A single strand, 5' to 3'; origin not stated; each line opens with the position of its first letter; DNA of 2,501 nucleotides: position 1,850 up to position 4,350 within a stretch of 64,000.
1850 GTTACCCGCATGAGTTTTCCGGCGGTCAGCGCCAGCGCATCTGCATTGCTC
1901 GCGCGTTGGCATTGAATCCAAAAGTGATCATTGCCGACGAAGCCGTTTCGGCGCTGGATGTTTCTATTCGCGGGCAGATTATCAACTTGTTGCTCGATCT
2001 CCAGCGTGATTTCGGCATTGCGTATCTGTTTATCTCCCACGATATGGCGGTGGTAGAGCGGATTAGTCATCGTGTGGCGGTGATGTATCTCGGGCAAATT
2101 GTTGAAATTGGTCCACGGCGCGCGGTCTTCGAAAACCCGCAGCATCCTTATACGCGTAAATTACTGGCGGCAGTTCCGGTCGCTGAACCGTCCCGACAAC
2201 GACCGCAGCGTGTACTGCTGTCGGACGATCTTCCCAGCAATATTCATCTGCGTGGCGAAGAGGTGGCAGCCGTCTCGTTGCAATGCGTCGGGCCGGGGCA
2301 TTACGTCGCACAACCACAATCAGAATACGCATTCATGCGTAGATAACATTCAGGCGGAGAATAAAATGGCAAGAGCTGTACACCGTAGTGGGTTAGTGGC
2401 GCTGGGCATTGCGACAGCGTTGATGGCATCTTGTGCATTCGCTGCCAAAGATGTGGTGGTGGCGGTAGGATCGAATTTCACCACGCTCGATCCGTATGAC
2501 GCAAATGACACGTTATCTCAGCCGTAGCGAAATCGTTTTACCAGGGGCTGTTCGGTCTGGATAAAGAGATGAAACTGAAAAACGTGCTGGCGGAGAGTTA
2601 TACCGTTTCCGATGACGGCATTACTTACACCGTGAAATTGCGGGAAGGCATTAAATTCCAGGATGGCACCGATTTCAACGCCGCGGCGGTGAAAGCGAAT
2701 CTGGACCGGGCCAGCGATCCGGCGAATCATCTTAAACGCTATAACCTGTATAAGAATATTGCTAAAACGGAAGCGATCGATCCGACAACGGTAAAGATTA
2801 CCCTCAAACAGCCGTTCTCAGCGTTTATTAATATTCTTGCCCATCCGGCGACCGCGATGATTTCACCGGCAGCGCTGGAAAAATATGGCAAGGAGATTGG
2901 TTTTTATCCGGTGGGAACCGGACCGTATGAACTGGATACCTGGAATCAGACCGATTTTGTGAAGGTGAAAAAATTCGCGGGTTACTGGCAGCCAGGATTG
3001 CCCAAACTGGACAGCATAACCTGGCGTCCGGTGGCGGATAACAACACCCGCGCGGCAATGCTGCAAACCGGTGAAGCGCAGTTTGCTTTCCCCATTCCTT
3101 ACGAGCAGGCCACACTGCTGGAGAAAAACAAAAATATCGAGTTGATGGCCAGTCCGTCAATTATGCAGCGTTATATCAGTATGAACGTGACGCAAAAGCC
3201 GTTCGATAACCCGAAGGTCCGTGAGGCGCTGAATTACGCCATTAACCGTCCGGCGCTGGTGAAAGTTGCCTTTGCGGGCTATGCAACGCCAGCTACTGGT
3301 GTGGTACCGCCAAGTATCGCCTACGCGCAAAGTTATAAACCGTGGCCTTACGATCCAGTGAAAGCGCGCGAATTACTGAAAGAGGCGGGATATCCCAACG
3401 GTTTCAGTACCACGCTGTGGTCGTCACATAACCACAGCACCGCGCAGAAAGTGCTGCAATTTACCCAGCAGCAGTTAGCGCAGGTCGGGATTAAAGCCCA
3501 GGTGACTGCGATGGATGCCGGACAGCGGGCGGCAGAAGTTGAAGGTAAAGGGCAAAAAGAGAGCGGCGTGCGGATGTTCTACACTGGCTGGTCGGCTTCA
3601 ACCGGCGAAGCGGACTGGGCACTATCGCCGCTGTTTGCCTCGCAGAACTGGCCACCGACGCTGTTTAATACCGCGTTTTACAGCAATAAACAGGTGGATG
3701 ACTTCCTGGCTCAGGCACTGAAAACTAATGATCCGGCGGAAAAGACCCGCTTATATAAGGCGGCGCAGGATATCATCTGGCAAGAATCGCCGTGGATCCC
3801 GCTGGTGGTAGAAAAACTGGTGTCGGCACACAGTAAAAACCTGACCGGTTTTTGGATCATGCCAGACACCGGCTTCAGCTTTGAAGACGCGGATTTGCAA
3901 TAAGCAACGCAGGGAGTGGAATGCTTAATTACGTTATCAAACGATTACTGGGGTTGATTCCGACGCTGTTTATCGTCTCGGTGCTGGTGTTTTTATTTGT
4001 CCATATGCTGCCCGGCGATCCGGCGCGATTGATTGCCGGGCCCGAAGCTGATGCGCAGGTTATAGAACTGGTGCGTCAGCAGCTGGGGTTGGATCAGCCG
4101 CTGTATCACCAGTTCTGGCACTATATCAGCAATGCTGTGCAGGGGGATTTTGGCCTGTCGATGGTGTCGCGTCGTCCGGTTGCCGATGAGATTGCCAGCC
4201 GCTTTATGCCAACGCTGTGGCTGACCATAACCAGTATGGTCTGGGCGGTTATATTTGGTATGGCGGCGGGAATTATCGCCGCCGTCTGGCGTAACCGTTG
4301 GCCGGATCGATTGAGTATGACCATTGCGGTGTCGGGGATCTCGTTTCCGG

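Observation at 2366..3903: gsiB carries a 1-bp deletion frameshift, which should inactivate the glutathione-binding protein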

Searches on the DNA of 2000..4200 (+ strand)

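Call 3: search_dna_similar(query=window:2466-2585:+, collection=ecoli_genomes, mode=near, max_rows=40)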
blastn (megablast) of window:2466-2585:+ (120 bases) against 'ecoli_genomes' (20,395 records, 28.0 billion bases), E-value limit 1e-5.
Records with a match: 5426; places in all: 5427; records where one place covers at least 80% of the query: 5426.
Genomes with a match: 5426 of 5426; with a place that covers at least 80% of the query: 5426. Places per genome that has any: lowest 1, median 1, highest 2. On chromosomes: 5422 places; on plasmids: 5.
Best place of each record, by identity: >=99% 1807; 95-99% 3619.
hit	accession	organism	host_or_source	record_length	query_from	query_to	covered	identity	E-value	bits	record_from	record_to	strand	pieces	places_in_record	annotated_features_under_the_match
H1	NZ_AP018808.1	Escherichia coli strain E2865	Bos taurus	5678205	1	120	100%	99.2%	1e-53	217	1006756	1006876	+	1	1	gsiB: glutathione ABC transporter substrate-binding protein GsiB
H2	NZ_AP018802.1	Escherichia coli strain E2863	Bos taurus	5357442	1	120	100%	99.2%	1e-53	217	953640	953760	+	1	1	gsiB: glutathione ABC transporter substrate-binding protein GsiB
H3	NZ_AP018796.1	Escherichia coli strain E2855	Bos taurus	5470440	1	120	100%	99.2%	1e-53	217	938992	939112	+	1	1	gsiB: glutathione ABC transporter substrate-binding protein GsiB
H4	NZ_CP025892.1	Escherichia coli strain 503025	Homo sapiens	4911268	1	120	100%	99.2%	1e-53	217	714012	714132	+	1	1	gsiB: glutathione ABC transporter substrate-binding protein GsiB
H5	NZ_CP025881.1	Escherichia coli strain 503440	Homo sapiens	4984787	1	120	100%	99.2%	1e-53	217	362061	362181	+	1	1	gsiB: glutathione ABC transporter substrate-binding protein GsiB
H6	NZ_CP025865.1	Escherichia coli strain 504211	Homo sapiens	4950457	1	120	100%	99.2%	1e-53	217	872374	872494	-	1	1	gsiB: glutathione ABC transporter substrate-binding protein GsiB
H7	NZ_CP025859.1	Escherichia coli strain 504239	Homo sapiens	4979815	1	120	100%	99.2%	1e-53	217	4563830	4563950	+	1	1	gsiB: glutathione ABC transporter substrate-binding protein GsiB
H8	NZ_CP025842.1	Escherichia coli strain 720632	Homo sapiens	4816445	1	120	100%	99.2%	1e-53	217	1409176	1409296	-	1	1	gsiB: glutathione ABC transporter substrate-binding protein GsiB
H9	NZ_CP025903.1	Escherichia coli strain 300709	Homo sapiens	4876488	1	120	100%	99.2%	1e-53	217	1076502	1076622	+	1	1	gsiB: glutathione ABC transporter substrate-binding protein GsiB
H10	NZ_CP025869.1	Escherichia coli strain 503829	Homo sapiens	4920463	1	120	100%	99.2%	1e-53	217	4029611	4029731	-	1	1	gsiB: glutathione ABC transporter substrate-binding protein GsiB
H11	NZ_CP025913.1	Escherichia coli strain 203740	Homo sapiens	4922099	1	120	100%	99.2%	1e-53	217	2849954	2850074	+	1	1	gsiB: glutathione ABC transporter substrate-binding protein GsiB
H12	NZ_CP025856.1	Escherichia coli strain 504838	Homo sapiens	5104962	1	120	100%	99.2%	1e-53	217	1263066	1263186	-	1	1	gsiB: glutathione ABC transporter substrate-binding protein GsiB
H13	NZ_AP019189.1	Escherichia coli strain M217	Homo sapiens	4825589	1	120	100%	99.2%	1e-53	217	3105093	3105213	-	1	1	gsiB: glutathione ABC transporter substrate-binding protein GsiB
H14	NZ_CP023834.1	Escherichia coli strain 4/2-1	Homo sapiens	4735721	1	120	100%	99.2%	1e-53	217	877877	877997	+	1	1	gsiB: glutathione ABC transporter substrate-binding protein GsiB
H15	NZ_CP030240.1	Escherichia coli strain ER1709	-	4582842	1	120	100%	99.2%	1e-53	217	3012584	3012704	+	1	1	gsiB: glutathione ABC transporter substrate-binding protein GsiB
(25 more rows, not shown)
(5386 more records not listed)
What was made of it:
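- On Programmed -1 ribosomal frameshift site: All 5,426 complete E. coli genomes have the in-frame GG (call 3).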

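Call 40: search_rna_families(source=window, start=2000, end=4200, threshold=evalue, max_evalue=1)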
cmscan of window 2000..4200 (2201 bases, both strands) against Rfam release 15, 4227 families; matches with E-value up to 1: 0.
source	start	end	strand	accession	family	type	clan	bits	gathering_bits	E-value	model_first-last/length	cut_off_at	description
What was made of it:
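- On Programmed -1 ribosomal frameshift site: No Rfam hit at E <= 1 (call 40).
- There is no Rfam match (call 40).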

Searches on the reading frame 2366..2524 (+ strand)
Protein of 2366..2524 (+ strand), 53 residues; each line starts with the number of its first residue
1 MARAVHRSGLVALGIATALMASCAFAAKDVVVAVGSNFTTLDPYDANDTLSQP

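Call 16: find_encoding_contigs(protein=P0016, flank=10000, max_places=10)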
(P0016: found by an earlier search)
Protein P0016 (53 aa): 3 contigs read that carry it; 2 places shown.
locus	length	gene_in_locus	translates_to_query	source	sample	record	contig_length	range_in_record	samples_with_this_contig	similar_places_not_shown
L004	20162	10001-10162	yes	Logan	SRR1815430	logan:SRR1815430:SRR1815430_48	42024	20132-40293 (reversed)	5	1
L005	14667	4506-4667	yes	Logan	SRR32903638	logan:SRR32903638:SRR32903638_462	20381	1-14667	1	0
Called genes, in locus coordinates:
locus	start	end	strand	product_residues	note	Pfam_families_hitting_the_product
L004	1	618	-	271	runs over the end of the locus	PF00702:Hydrolase, PF08282:Hydrolase_3, PF05116:S6PP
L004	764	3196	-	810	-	PF02901:PFL-like, PF01228:Gly_radical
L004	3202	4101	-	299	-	PF04055:Radical_SAM, PF13353:Fer4_12 (weak)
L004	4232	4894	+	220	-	PF00923:TAL_FSA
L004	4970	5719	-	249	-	PF00899:ThiF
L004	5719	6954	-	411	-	PF03453:MoeA_N, PF00994:MoCF_biosynth, PF03454:MoeA_C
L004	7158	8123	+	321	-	PF01112:Asparaginase_2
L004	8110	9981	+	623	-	PF00005:ABC_tran, PF02463:SMC_N (weak), PF13191:AAA_16 (faint), PF13555:AAA_29 (faint), PF08352:oligo_HPY, PF00005:ABC_tran, PF13401:AAA_22 (weak), PF08352:oligo_HPY, +2 more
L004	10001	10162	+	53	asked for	-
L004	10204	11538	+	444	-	PF00496:SBP_bac_5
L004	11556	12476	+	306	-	PF19300:BPD_transp_1_N, PF00528:BPD_transp_1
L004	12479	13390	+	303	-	PF12911:OppC_N, PF00528:BPD_transp_1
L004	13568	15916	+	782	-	PF17153:CHASE9, PF00563:EAL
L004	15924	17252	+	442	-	PF17156:GAPES2, PF00990:GGDEF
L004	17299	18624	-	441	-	PF00919:UPF0004, PF04055:Radical_SAM, PF18693:TRAM_2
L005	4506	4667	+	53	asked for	-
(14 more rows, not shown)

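Call 17: find_encoding_contigs(protein=P0001, flank=3000, max_places=10)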
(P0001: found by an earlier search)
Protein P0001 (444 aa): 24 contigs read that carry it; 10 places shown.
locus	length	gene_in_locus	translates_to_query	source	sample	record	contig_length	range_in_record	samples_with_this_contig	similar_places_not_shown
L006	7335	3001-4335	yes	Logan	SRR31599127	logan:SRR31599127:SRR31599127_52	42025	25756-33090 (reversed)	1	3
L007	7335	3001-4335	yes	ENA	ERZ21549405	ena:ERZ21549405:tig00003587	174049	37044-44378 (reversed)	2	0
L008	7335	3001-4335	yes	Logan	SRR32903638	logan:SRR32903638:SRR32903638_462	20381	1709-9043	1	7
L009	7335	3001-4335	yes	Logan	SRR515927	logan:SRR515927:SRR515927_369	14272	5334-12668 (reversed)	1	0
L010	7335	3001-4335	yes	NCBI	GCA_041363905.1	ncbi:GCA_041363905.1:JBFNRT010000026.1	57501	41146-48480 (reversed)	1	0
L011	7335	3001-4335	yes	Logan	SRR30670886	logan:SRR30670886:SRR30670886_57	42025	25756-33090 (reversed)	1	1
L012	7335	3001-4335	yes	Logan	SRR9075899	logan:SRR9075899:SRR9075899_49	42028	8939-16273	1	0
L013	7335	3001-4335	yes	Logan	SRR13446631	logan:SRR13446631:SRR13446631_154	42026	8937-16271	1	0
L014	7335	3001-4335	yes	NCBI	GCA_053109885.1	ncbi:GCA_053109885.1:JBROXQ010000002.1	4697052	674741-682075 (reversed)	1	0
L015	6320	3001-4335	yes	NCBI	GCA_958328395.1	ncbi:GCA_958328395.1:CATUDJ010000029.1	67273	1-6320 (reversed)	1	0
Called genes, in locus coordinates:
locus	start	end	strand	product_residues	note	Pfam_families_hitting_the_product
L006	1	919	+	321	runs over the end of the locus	PF01112:Asparaginase_2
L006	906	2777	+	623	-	PF00005:ABC_tran, PF02463:SMC_N (weak), PF13191:AAA_16 (faint), PF13555:AAA_29 (faint), PF08352:oligo_HPY, PF00005:ABC_tran, PF13401:AAA_22 (weak), PF08352:oligo_HPY, +2 more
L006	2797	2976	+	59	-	-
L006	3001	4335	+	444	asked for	PF00496:SBP_bac_5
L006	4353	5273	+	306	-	PF19300:BPD_transp_1_N, PF00528:BPD_transp_1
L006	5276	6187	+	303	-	PF12911:OppC_N, PF00528:BPD_transp_1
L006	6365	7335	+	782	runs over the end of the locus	PF17153:CHASE9, PF00563:EAL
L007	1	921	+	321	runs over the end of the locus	PF01112:Asparaginase_2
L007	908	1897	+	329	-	PF02463:SMC_N, PF00005:ABC_tran, PF13304:AAA_21 (faint), PF08352:oligo_HPY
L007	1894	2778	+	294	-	PF00005:ABC_tran, PF13401:AAA_22 (weak), PF08352:oligo_HPY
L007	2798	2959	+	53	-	-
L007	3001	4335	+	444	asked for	PF00496:SBP_bac_5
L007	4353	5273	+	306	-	PF19300:BPD_transp_1_N, PF00528:BPD_transp_1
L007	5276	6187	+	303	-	PF12911:OppC_N, PF00528:BPD_transp_1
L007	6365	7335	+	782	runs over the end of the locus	PF17153:CHASE9, PF00563:EAL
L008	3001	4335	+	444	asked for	PF00496:SBP_bac_5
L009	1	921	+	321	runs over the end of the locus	PF01112:Asparaginase_2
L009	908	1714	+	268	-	PF00005:ABC_tran, PF02463:SMC_N, PF13304:AAA_21 (weak)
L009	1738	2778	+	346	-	PF00005:ABC_tran, PF13401:AAA_22 (weak), PF08352:oligo_HPY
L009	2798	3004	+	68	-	-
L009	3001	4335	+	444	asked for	PF00496:SBP_bac_5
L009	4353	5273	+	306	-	PF19300:BPD_transp_1_N, PF00528:BPD_transp_1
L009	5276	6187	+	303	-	PF12911:OppC_N, PF00528:BPD_transp_1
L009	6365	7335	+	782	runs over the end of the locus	PF17153:CHASE9, PF00563:EAL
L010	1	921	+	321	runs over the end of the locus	PF01112:Asparaginase_2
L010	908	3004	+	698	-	PF00005:ABC_tran, PF02463:SMC_N (weak), PF13191:AAA_16 (faint), PF13555:AAA_29 (faint), PF20720:nSTAND3 (faint), PF08352:oligo_HPY, PF00005:ABC_tran, PF13401:AAA_22 (weak), +1 more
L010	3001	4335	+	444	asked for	PF00496:SBP_bac_5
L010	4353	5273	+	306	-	PF19300:BPD_transp_1_N, PF00528:BPD_transp_1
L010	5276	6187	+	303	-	PF12911:OppC_N, PF00528:BPD_transp_1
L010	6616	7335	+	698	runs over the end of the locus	PF17153:CHASE9, PF00563:EAL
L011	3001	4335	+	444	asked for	PF00496:SBP_bac_5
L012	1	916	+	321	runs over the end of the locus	PF01112:Asparaginase_2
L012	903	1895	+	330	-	PF02463:SMC_N, PF00005:ABC_tran, PF13304:AAA_21 (faint), PF08352:oligo_HPY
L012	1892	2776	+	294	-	PF00005:ABC_tran, PF13401:AAA_22 (weak), PF08352:oligo_HPY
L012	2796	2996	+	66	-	-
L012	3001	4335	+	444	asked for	PF00496:SBP_bac_5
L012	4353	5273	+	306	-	PF19300:BPD_transp_1_N, PF00528:BPD_transp_1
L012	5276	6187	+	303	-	PF12911:OppC_N, PF00528:BPD_transp_1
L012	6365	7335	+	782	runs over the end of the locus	PF17153:CHASE9, PF00563:EAL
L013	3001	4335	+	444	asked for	PF00496:SBP_bac_5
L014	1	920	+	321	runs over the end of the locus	PF01112:Asparaginase_2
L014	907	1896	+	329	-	PF02463:SMC_N, PF00005:ABC_tran, PF13304:AAA_21 (faint), PF08352:oligo_HPY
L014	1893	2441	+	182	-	PF00005:ABC_tran, PF13401:AAA_22 (weak)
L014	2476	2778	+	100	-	PF08352:oligo_HPY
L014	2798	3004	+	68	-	-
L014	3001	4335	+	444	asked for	PF00496:SBP_bac_5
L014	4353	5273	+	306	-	PF19300:BPD_transp_1_N, PF00528:BPD_transp_1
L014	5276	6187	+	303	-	PF12911:OppC_N, PF00528:BPD_transp_1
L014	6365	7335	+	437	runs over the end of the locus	PF17153:CHASE9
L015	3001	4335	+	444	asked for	PF00496:SBP_bac_5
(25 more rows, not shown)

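Call 37: search_protein_families(proteins=[window:2366-2524:+], library=ncbifam)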
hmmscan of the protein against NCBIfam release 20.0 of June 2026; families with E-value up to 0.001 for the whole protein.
seq(53 aa): 1 family
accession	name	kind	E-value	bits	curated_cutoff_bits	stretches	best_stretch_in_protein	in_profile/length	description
NF011942.0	PRK15413.1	equivalog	1.8e-23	83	594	1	1-52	1-52/512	glutathione ABC transporter substrate-binding protein GsiB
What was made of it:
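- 2366..2527 (+): Truncated gsiB reading frame: 53 codons plus TAG stop. It holds the signal-peptide region (about codons 1-26, 2366-2443), 26 residues of mature GsiB and one out-of-frame Pro. Matches positions 1-52 of the GsiB equivalog NF011942 (call 37).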
